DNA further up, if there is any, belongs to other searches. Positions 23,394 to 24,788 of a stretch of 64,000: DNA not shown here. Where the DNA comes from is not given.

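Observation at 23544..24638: Compact standalone SIR2_2-like protein – candidate NADase abortive-infection effector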

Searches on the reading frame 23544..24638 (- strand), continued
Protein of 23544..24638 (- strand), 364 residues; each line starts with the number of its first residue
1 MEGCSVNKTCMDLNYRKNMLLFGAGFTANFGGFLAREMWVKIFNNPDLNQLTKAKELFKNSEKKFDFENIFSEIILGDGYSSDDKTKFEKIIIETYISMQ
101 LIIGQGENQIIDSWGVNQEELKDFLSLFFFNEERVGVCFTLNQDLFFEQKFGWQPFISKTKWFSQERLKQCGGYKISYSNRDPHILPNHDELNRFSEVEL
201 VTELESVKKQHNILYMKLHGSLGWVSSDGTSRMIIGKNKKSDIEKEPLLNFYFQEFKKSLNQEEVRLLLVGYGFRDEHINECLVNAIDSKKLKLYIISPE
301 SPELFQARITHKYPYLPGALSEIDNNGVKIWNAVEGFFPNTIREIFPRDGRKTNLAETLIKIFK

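Call 33: find_related_loci(query=A2, collection=metagenome_contigs, flank=8000)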
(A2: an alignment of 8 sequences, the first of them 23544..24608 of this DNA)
Query A2 (354 aa) in metagenome_contigs; peptide patterns used: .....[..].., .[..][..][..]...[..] (x = any residue, [..] = any of these).
600 stretches matched a pattern (row limit reached: there are more); 176 encode a relative of the query (tblastn E <= 1e-3); the best 80 are kept; 80 distinct loci.
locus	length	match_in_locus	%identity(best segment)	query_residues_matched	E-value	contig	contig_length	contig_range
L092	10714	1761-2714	44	3-337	2e-77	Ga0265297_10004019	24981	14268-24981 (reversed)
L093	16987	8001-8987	40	1-353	6e-77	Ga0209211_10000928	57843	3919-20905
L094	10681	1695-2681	40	1-353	6e-77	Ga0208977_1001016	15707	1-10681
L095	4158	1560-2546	40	1-353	5e-77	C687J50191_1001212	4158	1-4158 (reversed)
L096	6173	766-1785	42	1-354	1e-75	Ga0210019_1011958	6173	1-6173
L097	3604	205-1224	40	1-354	3e-76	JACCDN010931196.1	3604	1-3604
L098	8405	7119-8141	38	3-354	3e-73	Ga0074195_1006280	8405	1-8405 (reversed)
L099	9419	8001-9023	38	3-354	3e-73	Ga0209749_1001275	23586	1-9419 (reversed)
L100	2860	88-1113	39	1-353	8e-73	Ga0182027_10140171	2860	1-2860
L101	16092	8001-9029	39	4-353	1e-71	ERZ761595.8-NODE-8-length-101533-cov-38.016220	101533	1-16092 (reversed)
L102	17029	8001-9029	39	4-353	2e-71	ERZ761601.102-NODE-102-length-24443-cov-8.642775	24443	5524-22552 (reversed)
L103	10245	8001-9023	38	3-354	2e-70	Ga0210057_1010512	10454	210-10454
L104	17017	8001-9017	39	1-354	4e-70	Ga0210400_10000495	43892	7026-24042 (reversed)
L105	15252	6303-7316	39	1-353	3e-69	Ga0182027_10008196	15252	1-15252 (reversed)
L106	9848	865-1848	38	2-353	7e-69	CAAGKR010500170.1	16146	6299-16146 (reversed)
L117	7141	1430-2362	33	7-343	2e-56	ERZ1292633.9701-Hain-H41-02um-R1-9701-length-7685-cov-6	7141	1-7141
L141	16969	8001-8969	34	3-350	2e-50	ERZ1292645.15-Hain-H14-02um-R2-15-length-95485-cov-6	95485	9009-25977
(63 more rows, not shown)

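Call 39: search_protein_families(library=pfam, proteins=[L081:4148-6049:+, L020:1-1485:-, L018:9572-10006:-, L020:1815-3092:-, L063:2135-3466:-, L036:15849-16901:+, L117:235-1329:-, L073:4216-6684:+, L027:9610-11214:+, L102:14740-16992:-], max_evalue=0.001)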
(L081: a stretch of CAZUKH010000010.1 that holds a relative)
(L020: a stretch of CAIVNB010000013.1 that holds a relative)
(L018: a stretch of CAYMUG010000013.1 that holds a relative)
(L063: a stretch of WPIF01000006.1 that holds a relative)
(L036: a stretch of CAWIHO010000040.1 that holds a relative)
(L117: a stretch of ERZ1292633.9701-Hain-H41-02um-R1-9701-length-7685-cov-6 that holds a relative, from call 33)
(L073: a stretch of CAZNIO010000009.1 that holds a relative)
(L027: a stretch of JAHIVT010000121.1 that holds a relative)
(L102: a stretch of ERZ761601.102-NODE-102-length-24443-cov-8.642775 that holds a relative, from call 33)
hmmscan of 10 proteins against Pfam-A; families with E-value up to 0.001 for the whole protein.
L081:4148-6049:+ (633 aa): 8 families
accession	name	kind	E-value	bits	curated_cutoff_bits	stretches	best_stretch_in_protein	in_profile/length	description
PF00270.35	DEAD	-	3.1e-25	89.3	26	1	239-392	7-166/167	DEAD/DEAH box helicase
PF00271.37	Helicase_C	-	7.2e-20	71.7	23.5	1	438-541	16-108/110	Helicase conserved C-terminal domain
PF04851.21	ResIII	-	1.1e-16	61.7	22.5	1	230-385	2-162/164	Type III restriction enzyme, res subunit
PF17191.10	RecG_wedge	-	2.1e-13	50.6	23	1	29-142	51-159/162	RecG wedge domain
PF19833.4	RecG_dom3_C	-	1.9e-07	31.5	26.8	1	571-621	2-54/87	ATP-dependent DNA helicase RecG, domain 3, C-terminal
PF22590.2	Cas3-like_C_2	-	2.6e-07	31.3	27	1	454-542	11-104/106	CRISPR-associated nuclease/helicase Cas3, C-terminal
PF01336.31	tRNA_anti-codon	-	7.1e-05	23.1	27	0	31-96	1-63/75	OB-fold nucleic acid binding domain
PF18766.7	SWI2_SNF2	-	0.00013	22.1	26.7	1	236-388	2-158/221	SWI2/SNF2 ATPase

L020:1-1485:- (495 aa): 2 families
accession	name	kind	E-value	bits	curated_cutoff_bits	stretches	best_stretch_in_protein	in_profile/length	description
PF00270.35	DEAD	-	9.4e-06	25.9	26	1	69-207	3-134/167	DEAD/DEAH box helicase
PF04851.21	ResIII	-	2.8e-05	24.5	22.5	1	65-199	3-134/164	Type III restriction enzyme, res subunit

L018:9572-10006:- (144 aa): 2 families
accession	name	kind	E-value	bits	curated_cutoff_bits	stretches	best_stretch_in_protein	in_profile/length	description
PF13022.12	HTH_Tnp_1_2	-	1.6e-06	28.7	27.9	1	17-104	28-114/122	Helix-turn-helix of insertion element transposase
PF01527.26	HTH_Tnp_1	-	0.00014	22.5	24.1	1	14-41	21-48/75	Transposase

L020:1815-3092:- (425 aa): 1 family
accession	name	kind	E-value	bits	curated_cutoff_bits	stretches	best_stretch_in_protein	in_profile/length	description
PF01555.25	N6_N4_Mtase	-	1.9e-24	87.3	26.7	1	189-404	3-220/221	DNA methylase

L063:2135-3466:- (443 aa): 6 families
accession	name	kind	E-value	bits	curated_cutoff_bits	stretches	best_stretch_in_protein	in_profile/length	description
PF00158.32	Sigma54_activat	-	6e-69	231.5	20.2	1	146-313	1-168/168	Sigma-54 interaction domain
PF00072.30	Response_reg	-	8.9e-28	97.1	30.2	1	8-117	1-110/111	Response regulator receiver domain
PF14532.12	Sigma54_activ_2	-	8.3e-26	91.3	25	1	149-317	3-138/138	Sigma-54 interaction domain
PF25601.1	AAA_lid_14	-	2.2e-23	82.3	27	1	318-394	1-80/87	AAA+ ATPase lid domain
PF02954.25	HTH_8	-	4.9e-13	49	22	1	399-436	2-39/42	Bacterial regulatory protein, Fis family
PF07728.20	AAA_5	-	8.8e-07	29.4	22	1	169-288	1-123/139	AAA domain (dynein-related subfamily)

L036:15849-16901:+ (350 aa): 4 families
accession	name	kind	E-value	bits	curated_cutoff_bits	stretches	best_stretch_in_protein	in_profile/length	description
PF00589.27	Phage_integrase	-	6e-39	134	27.1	1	130-291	3-169/172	Phage integrase family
PF13495.12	Phage_int_SAM_4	-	1.5e-13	51.3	27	1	30-106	3-81/85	Phage integrase, N-terminal SAM-like domain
PF02899.23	Phage_int_SAM_1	-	1.1e-09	38.8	22.3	1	31-106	3-82/83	Phage integrase, N-terminal SAM-like domain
PF13102.12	Phage_int_SAM_5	-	1.3e-08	35.5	22.3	1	36-115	13-93/98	Phage integrase SAM-like domain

L117:235-1329:- (364 aa): 0 families

L073:4216-6684:+ (822 aa): 6 families
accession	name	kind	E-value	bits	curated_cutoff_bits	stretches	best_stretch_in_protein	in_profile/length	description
PF01420.25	Methylase_S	-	2.5e-56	190.9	22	2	634-796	2-154/168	Type I restriction modification DNA specificity domain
PF02384.22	N6_Mtase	-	4.2e-53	181.1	20.4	1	133-460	4-305/311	N-6 DNA Methylase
PF07669.17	Eco57I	-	4.1e-10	40.4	25.3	1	251-342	66-156/171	Eco57I restriction-modification methylase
PF01170.24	UPF0020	-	6.8e-07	29.6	22.3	1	167-280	22-133/197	RMKL-like, methyltransferase domain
PF20473.4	MmeI_Mtase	-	3.5e-06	26.8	27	1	176-254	22-93/259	MmeI, DNA-methyltransferase domain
PF13847.12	Methyltransf_31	-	7.6e-05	22.9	27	1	172-282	2-88/145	Methyltransferase domain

L027:9610-11214:+ (534 aa): 3 families
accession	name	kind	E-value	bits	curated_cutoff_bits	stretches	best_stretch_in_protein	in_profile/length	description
PF00078.32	RVT_1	-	4.5e-40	138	29.6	1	152-361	1-205/205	Reverse transcriptase (RNA-dependent DNA polymerase)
PF13655.11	RVT_N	-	1e-30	106.3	28.1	1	56-136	1-82/83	N-terminal domain of reverse transcriptase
PF08388.16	GIIM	-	1.2e-24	86.5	23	1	379-455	3-80/80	Group II intron, maturase-specific domain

L102:14740-16992:- (750 aa): 24 families
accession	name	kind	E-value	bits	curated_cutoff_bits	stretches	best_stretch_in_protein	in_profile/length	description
PF07724.20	AAA_2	-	1.7e-67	227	27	1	473-649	1-166/166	AAA domain (Cdc48 subfamily)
PF17871.7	AAA_lid_9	-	1.2e-33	115.5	22.8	1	206-306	1-101/104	AAA lid domain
PF10431.15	ClpB_D2-small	-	1e-24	86.8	21.9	1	655-735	1-81/81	C-terminal, D2-small domain, of ClpB protein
PF00004.35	AAA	-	1.5e-24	87.4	21.2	2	67-198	2-124/131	ATPase family associated with various cellular activities (AAA)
PF07728.20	AAA_5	-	7.5e-18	65.3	22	1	478-599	2-125/139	AAA domain (dynein-related subfamily)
PF13191.12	AAA_16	-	1.1e-14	55.8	32.6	1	44-145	2-142/167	AAA ATPase domain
PF13401.12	AAA_22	-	2.6e-12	47.6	27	1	477-573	7-110/130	AAA domain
PF00158.32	Sigma54_activat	-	6.7e-10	39.3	20.2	1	476-595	23-142/168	Sigma-54 interaction domain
PF05621.17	TniB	-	5.6e-09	36.1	22.4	1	53-203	25-185/189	Bacterial TniB protein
PF12775.13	AAA_7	-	4.7e-07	30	25.8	0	477-526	35-84/181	P-loop containing dynein motor region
PF01078.27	Mg_chelatase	-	5.9e-05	23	20.3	0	477-522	24-65/207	Magnesium chelatase, subunit ChlI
PF20720.3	nSTAND3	-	6.2e-05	23.2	27.2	0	480-517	22-59/155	Novel STAND NTPase 3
PF04851.21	ResIII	-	6.4e-05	23.4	22.5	0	450-501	8-49/164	Type III restriction enzyme, res subunit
PF02367.23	TsaE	-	0.00016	22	26.6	0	50-87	6-45/128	Threonylcarbamoyl adenosine biosynthesis protein TsaE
PF23569.1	NBD_SMAX1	-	0.00021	21.5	27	1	47-148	15-119/212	SMAX1 nucleotide binding domain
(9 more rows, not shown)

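Call 40: search_protein_families(library=phrogs, proteins=[window:23544-24638:-, L081:4148-6049:+, L020:1-1485:-, L018:9572-10006:-, L117:235-1329:-], max_evalue=0.001)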
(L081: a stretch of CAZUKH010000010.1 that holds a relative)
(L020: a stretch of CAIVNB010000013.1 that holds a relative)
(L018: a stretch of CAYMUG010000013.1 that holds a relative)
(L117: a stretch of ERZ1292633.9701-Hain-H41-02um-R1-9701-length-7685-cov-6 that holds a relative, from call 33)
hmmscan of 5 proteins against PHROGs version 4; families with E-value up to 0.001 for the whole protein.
window:23544-24638:- (364 aa): 1 family
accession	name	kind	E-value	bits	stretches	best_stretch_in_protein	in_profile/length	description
phrog_9581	-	unknown function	2.2e-05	24.8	0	252-301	287-336/415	-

L081:4148-6049:+ (633 aa): 6 families
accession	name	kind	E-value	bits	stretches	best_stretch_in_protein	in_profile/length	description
phrog_34613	-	unknown function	1.2e-106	358.4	1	41-622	67-646/666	-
phrog_16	-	DNA, RNA and nucleotide metabolism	1.1e-28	101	1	189-551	249-596/986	DNA helicase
phrog_6819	-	DNA, RNA and nucleotide metabolism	8.5e-13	48.6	2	252-366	36-156/645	Holliday junction branch migration helicase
phrog_62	-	DNA, RNA and nucleotide metabolism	4.5e-11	42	1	225-389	690-853/1881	DNA helicase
phrog_9690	-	DNA, RNA and nucleotide metabolism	4.4e-10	40.1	1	458-543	172-257/306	DNA helicase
phrog_16259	-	DNA, RNA and nucleotide metabolism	3.5e-06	27.5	1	208-361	91-241/330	DNA helicase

L020:1-1485:- (495 aa): 7 families
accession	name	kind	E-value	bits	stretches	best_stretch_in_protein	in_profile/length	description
phrog_38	-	head and packaging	6.2e-79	267.5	1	32-489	250-705/760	terminase large subunit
phrog_5573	-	head and packaging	1.3e-16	61.8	1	265-494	18-241/250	terminase large subunit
phrog_14112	-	unknown function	1.8e-10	41.7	1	80-218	100-239/247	-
phrog_4758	-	head and packaging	3.5e-09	37.4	1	45-270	15-239/243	terminase large subunit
phrog_979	-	head and packaging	2.5e-08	34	1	317-488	419-600/642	terminase large subunit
phrog_17672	-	head and packaging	1.9e-06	28.1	1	67-213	51-194/395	terminase large subunit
phrog_9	-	head and packaging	0.00015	21.7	0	51-184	189-319/812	terminase large subunit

L018:9572-10006:- (144 aa): 8 families
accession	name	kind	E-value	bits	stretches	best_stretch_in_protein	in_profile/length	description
phrog_4044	-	head and packaging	2.5e-08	34.6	1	2-51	25-74/180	terminase small subunit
phrog_157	-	integration and excision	1.4e-05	25.3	1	4-49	203-250/580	transposase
phrog_309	-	head and packaging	1.6e-05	26.1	1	20-133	161-304/319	terminase small subunit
phrog_1482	-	head and packaging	7.1e-05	23.5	1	3-64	17-79/147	terminase small subunit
phrog_2538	-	head and packaging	0.00015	22.9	1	23-103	25-108/129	terminase small subunit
phrog_21036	-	unknown function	0.00021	22.3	1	9-52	3-46/109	-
phrog_24579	-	head and packaging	0.00063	20.8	1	2-83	17-97/126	terminase small subunit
phrog_4102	-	head and packaging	0.00096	20.4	0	5-42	19-59/166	terminase small subunit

L117:235-1329:- (364 aa): 0 families

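Call 41: find_related_loci(query=A1, collection=viral_contigs, flank=10000)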
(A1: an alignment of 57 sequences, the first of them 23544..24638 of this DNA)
Query A1 (364 aa) in viral_contigs; peptide patterns used: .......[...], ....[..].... (x = any residue, [..] = any of these).
37 stretches matched a pattern; 8 encode a relative of the query (tblastn E <= 1e-3); 8 distinct loci.
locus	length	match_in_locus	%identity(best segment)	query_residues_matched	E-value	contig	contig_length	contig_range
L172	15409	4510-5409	30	19-354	7e-51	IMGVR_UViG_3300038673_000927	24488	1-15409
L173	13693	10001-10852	29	20-314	1e-30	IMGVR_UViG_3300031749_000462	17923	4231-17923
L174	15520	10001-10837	27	14-304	2e-29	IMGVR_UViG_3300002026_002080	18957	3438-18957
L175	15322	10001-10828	27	17-304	2e-27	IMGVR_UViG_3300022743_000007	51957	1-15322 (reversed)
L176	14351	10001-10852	25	20-314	2e-27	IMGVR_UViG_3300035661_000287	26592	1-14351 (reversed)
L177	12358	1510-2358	27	13-304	9e-26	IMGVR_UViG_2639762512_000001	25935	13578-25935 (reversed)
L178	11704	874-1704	27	19-304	6e-25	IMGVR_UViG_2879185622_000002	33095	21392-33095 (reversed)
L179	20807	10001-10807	28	20-300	4e-22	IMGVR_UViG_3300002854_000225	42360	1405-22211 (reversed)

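Call 48: search_protein_families(library=padloc, alignment_id=A3, max_evalue=0.00001)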
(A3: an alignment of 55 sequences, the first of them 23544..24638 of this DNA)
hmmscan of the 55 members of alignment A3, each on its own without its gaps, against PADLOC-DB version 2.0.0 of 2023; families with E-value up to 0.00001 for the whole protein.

A. member 1, window:23544-24638:- (364 aa): 14 families
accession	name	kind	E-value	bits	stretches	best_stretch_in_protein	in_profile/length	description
PDLC02414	Aga_SIR2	-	2.1e-14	51.6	1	204-314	154-273/313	-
PDLC04084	SIR2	-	5.6e-12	43.6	1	213-303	241-347/414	-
PDLC04076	SIR2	-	4e-11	40.8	1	254-305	288-339/406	-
PDLC04087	SIR2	-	4.4e-11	40.2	1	188-309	174-296/343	-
PDLC02186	SIR2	-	4.7e-11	40.4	1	253-330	290-366/412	-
PDLC04093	SIR2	-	2.8e-10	37.7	1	215-291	205-296/395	-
PDLC02408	Aga_SIR2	-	8.6e-10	36.2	1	204-298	184-287/343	Class II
PDLC04078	SIR2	-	1.2e-08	33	0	237-310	55-126/171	-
PDLC04096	SIR2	-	2.3e-08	31.9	1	265-303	140-178/230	-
PDLC04088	SIR2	-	6.9e-08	30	0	245-296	272-323/390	-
PDLC04082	SIR2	-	7.6e-08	29.6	1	187-294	165-282/345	-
PDLC04090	SIR2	-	4.7e-06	24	0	252-298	304-350/426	-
PDLC04081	SIR2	-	6.2e-06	23.6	0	212-304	196-303/345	-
PDLC04094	SIR2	-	8.8e-06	23.2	0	213-288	199-284/399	-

B. families by the number of members that match (of 55 scanned): 81 families (the first 25 are shown)
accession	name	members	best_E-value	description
PDLC04134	mad2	3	5.8e-21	mads_2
PDLC03371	MTase_II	1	1.3e-99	Type II methyltransferase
PDLC03216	MTase_II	1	9.6e-81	Type II methyltransferase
PDLC03738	oMTase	1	2.7e-75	orphan methyltransferase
PDLC03302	MTase_II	1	1.8e-56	Type II methyltransferase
PDLC03299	MTase_II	1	3.7e-44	Type II methyltransferase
PDLC03387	MTase_II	1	6.7e-36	Type II methyltransferase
PDLC03339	MTase_II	1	6.3e-31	Type II methyltransferase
PDLC03279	MTase_II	1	6.1e-30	Type II methyltransferase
PDLC03353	MTase_II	1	2.4e-28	Type II methyltransferase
PDLC03265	MTase_II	1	5.5e-28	Type II methyltransferase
PDLC04135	mad3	1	2.7e-27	mads_3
PDLC03320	MTase_II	1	1.5e-26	Type II methyltransferase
PDLC03300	MTase_II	1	3.1e-26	Type II methyltransferase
PDLC03230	MTase_II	1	4.9e-26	Type II methyltransferase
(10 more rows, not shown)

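Call 49: search_protein_families(library=pfam, alignment_id=A3, max_evalue=0.00001)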
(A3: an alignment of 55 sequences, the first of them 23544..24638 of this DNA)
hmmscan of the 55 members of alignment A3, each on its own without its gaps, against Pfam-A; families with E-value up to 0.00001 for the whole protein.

A. member 1, window:23544-24638:- (364 aa): 1 family
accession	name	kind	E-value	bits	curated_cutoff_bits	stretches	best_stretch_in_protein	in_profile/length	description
PF13289.12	SIR2_2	-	1.6e-08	35.2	24.5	1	139-303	4-126/141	SIR2-like domain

B. families by the number of members that match (of 55 scanned): 55 families (the first 25 are shown)
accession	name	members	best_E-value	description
PF13231.12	PMT_2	13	2.9e-20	Dolichyl-phosphate-mannose-protein mannosyltransferase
PF00535.33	Glycos_transf_2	9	3.3e-32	Glycosyl transferase family 2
PF02366.24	PMT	7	1.5e-11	Dolichyl-phosphate-mannose-protein mannosyltransferase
PF13641.12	Glyco_tranf_2_3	4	2.6e-17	Glycosyltransferase like family 2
PF10111.15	Glyco_tranf_2_2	4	1.5e-08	Glycosyltransferase like family 2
PF01370.27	Epimerase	3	2.4e-63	NAD dependent epimerase/dehydratase family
PF04321.23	RmlD_sub_bind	3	1e-42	RmlD substrate binding domain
PF16363.11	GDP_Man_Dehyd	2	6.9e-53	GDP-mannose 4,6 dehydratase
PF13632.12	Glyco_trans_2_3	2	4.8e-09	Glycosyl transferase family group 2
PF07993.18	NAD_binding_4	2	2.3e-07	Male sterility protein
PF01746.26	tRNA_m1G_MT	1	1.5e-60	tRNA (Guanine-1)-methyltransferase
PF01555.25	N6_N4_Mtase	1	1.6e-58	DNA methylase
PF13440.11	Polysacc_synt_3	1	1.7e-51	Polysaccharide biosynthesis protein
PF04308.18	RNaseH_like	1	6.6e-48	Ribonuclease H-like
PF03462.23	PCRF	1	7.8e-48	PCRF domain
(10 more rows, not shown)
